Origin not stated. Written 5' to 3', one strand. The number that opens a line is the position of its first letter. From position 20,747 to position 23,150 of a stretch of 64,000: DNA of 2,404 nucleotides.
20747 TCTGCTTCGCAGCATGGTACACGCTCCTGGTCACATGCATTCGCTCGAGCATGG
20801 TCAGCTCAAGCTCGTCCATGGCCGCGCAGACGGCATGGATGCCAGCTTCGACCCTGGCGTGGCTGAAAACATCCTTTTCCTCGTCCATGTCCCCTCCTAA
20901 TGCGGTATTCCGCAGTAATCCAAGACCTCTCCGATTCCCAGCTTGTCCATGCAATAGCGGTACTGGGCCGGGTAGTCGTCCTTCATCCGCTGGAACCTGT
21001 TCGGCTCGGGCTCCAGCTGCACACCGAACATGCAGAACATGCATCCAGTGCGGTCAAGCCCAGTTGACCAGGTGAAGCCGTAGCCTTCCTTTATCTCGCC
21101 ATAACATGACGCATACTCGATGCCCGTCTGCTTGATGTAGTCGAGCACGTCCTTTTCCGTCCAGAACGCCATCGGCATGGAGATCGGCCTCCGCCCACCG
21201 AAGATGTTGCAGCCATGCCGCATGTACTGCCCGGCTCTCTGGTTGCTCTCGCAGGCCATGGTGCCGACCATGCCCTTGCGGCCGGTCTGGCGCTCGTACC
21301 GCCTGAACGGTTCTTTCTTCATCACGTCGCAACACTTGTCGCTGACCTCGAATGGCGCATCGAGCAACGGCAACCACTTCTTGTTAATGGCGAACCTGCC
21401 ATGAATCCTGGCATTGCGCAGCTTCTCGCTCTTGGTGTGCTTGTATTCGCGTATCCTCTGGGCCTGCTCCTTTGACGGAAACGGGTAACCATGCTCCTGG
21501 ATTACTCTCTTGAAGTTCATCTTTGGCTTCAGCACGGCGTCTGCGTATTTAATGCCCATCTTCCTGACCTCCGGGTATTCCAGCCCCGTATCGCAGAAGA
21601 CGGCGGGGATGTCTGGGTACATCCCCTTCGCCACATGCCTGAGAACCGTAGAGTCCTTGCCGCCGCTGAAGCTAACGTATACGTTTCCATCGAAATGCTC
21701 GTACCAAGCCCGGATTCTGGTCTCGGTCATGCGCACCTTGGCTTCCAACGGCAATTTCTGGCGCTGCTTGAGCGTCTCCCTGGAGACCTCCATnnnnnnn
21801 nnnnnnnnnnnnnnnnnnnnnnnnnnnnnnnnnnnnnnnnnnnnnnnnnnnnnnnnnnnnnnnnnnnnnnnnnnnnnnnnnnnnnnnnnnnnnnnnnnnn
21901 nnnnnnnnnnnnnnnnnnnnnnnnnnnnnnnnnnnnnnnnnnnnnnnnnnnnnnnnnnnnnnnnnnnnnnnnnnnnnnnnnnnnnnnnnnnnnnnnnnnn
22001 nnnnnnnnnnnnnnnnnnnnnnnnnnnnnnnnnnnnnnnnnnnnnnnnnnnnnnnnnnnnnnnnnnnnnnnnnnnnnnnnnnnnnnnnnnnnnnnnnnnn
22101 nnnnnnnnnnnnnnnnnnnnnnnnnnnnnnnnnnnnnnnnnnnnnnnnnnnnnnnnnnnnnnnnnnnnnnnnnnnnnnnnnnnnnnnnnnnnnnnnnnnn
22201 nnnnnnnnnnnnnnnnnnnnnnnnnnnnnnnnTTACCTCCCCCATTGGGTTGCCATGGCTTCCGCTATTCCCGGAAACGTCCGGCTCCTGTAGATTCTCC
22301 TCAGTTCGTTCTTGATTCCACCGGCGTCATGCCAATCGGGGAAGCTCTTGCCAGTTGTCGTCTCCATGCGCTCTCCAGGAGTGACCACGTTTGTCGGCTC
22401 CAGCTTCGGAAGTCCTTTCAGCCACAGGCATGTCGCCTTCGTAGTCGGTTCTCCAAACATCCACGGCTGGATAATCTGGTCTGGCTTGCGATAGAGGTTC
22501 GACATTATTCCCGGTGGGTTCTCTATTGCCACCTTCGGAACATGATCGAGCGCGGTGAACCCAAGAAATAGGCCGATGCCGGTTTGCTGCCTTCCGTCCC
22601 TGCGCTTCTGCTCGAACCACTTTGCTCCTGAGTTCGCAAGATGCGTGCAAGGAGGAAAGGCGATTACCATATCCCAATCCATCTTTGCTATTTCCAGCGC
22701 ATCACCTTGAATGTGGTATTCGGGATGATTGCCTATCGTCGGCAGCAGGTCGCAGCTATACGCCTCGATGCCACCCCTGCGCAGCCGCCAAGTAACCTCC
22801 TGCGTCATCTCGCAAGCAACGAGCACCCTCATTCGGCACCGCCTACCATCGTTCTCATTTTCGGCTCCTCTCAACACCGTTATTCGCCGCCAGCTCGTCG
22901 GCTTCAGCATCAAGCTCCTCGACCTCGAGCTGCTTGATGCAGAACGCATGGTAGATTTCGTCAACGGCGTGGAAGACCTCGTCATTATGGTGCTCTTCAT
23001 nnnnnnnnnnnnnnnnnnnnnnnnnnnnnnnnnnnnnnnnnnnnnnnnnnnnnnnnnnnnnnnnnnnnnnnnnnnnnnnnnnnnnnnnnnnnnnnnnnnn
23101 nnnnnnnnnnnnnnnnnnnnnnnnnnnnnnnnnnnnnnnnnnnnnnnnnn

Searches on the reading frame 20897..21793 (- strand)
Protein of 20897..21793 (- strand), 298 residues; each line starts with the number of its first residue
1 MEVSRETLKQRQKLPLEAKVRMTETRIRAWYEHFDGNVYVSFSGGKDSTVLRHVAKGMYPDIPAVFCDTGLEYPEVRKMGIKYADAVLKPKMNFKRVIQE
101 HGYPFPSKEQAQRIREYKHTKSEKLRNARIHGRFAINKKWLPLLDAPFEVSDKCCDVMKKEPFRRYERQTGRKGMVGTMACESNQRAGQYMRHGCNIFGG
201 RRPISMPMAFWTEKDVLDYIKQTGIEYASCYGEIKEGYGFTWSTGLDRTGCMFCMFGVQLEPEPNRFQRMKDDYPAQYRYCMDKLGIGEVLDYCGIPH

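Call 3: search_protein_families(library=pfam, proteins=[window:20897-21793:-], max_evalue=0.01)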
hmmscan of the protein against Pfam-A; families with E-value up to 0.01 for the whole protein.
window:20897-21793:- (298 aa): 1 family
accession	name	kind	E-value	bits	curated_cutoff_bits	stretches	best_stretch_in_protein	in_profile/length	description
PF01507.26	PAPS_reduct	-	3.6e-16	60.1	22.5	1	38-252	2-170/175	Phosphoadenosine phosphosulfate reductase domain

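Call 4: search_protein_families(library=ncbifam, proteins=[window:20897-21793:-], max_evalue=0.01)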
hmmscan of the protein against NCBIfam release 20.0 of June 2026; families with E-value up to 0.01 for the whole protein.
window:20897-21793:- (298 aa): 13 families
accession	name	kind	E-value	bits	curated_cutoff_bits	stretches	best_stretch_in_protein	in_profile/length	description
NF006327.0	PRK08557.1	equivalog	6.6e-14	51.5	366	1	30-84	173-230/415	hypothetical protein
NF010367.0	PRK13795.1-2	equivalog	1.4e-10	40.3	456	1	15-79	222-286/584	hypothetical protein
NF002537.0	PRK02090.1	equivalog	1.8e-10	40.8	154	2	12-78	17-83/244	phosphoadenylyl-sulfate reductase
NF010366.0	PRK13795.1-1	equivalog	5.4e-10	38.1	745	1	32-82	263-315/667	hypothetical protein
NF010368.0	PRK13795.1-3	equivalog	3e-09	35.7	588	1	27-77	239-289/635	hypothetical protein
NF003587.0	PRK05253.1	subfamily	7.1e-08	32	195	1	28-86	21-82/301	sulfate adenylyltransferase subunit CysD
NF010369.0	PRK13795.1-4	equivalog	9.8e-08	30.6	1086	1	12-79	228-296/633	hypothetical protein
NF006351.0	PRK08576.1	equivalog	3.3e-07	29.3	290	1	31-109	233-310/436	hypothetical protein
TIGR02039.1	CysD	subfamily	2.1e-06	27.5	396.6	1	34-96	19-79/294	sulfate adenylyltransferase, small subunit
NF009214.0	PRK12563.1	equivalog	5.7e-06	26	413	0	41-78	48-89/317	sulfate adenylyltransferase subunit CysD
TIGR00434.1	cysH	subfamily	2.9e-05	24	165.1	0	150-233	95-177/214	phosophoadenylyl-sulfate reductase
TIGR02055.1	APS_reductase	subfamily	4.1e-05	23.5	235.3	1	135-231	62-155/194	adenylylsulfate reductase, thioredoxin dependent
TIGR02057.1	PAPS_reductase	equivalog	0.00071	19.5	254.2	0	24-80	13-69/224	phosphoadenosine phosphosulfate reductase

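Call 5: search_protein_families(library=phrogs, proteins=[window:20897-21793:-], max_evalue=0.01)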
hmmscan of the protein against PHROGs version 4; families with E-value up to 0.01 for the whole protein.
window:20897-21793:- (298 aa): 3 families
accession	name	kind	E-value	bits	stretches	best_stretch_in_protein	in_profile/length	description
phrog_424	-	moron, auxiliary metabolic gene and host takeover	3e-50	172.6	1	6-288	130-368/460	phosphoadenosine phosphosulfate reductase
phrog_2302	-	moron, auxiliary metabolic gene and host takeover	3.1e-12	47.1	1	23-232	16-225/381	phosphoadenosine phosphosulfate reductase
phrog_15238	-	unknown function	8.9e-06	26.7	1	40-101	16-80/215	-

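Call 71: search_protein_families(library=padloc, proteins=[window:20897-21793:-], max_evalue=0.001)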
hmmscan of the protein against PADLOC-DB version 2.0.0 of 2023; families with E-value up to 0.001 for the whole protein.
window:20897-21793:- (298 aa): 2 families
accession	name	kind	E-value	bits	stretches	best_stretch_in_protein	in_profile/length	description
PDLC02510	BrxP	-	2.6e-12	43.8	2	21-94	115-193/779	BrxP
PDLC02782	SspD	-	2.8e-08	31.8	1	40-109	4-81/277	SspD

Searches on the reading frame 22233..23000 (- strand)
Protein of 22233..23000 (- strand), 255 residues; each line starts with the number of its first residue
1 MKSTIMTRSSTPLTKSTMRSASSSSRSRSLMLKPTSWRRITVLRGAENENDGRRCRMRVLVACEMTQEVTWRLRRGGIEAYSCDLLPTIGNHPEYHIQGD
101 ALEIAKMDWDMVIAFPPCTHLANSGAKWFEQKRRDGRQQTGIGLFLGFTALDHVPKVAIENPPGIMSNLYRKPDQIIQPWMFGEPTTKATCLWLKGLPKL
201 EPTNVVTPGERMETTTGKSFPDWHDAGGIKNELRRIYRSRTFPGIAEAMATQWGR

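Call 3: search_protein_families(library=pfam, proteins=[window:22233-23000:-], max_evalue=0.01)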
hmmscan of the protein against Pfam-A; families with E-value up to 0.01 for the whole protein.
window:22233-23000:- (255 aa): 0 families

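Call 4: search_protein_families(library=ncbifam, proteins=[window:22233-23000:-], max_evalue=0.01)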
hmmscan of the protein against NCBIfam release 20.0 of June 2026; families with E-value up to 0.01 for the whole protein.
window:22233-23000:- (255 aa): 0 families

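Call 5: search_protein_families(library=phrogs, proteins=[window:22233-23000:-], max_evalue=0.01)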
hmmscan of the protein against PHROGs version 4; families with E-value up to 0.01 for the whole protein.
window:22233-23000:- (255 aa): 2 families
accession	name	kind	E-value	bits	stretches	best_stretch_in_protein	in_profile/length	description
phrog_757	-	other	5.9e-59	200.1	1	54-254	12-219/247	DNA methyltransferase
phrog_27471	-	unknown function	1.4e-30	106.3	1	154-254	5-93/93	-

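Call 71: search_protein_families(library=padloc, proteins=[window:22233-23000:-], max_evalue=0.001)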
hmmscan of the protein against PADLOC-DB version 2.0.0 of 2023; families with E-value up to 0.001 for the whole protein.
window:22233-23000:- (255 aa): 0 families

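Call 72: search_solved_structures(query=window:22233-23000:-, max_evalue=1)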
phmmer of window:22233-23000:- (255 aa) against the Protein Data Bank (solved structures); distinct sequences matched with E-value up to 1: 2.
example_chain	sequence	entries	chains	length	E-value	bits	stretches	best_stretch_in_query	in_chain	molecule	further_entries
7bin_Q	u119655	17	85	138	0.67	12.4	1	135-175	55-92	Flagellar basal body rod protein FlgB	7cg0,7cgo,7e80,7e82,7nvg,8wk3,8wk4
2fbo_J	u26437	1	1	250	0.96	11.8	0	68-131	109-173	variable region-containing chitin-binding protein 3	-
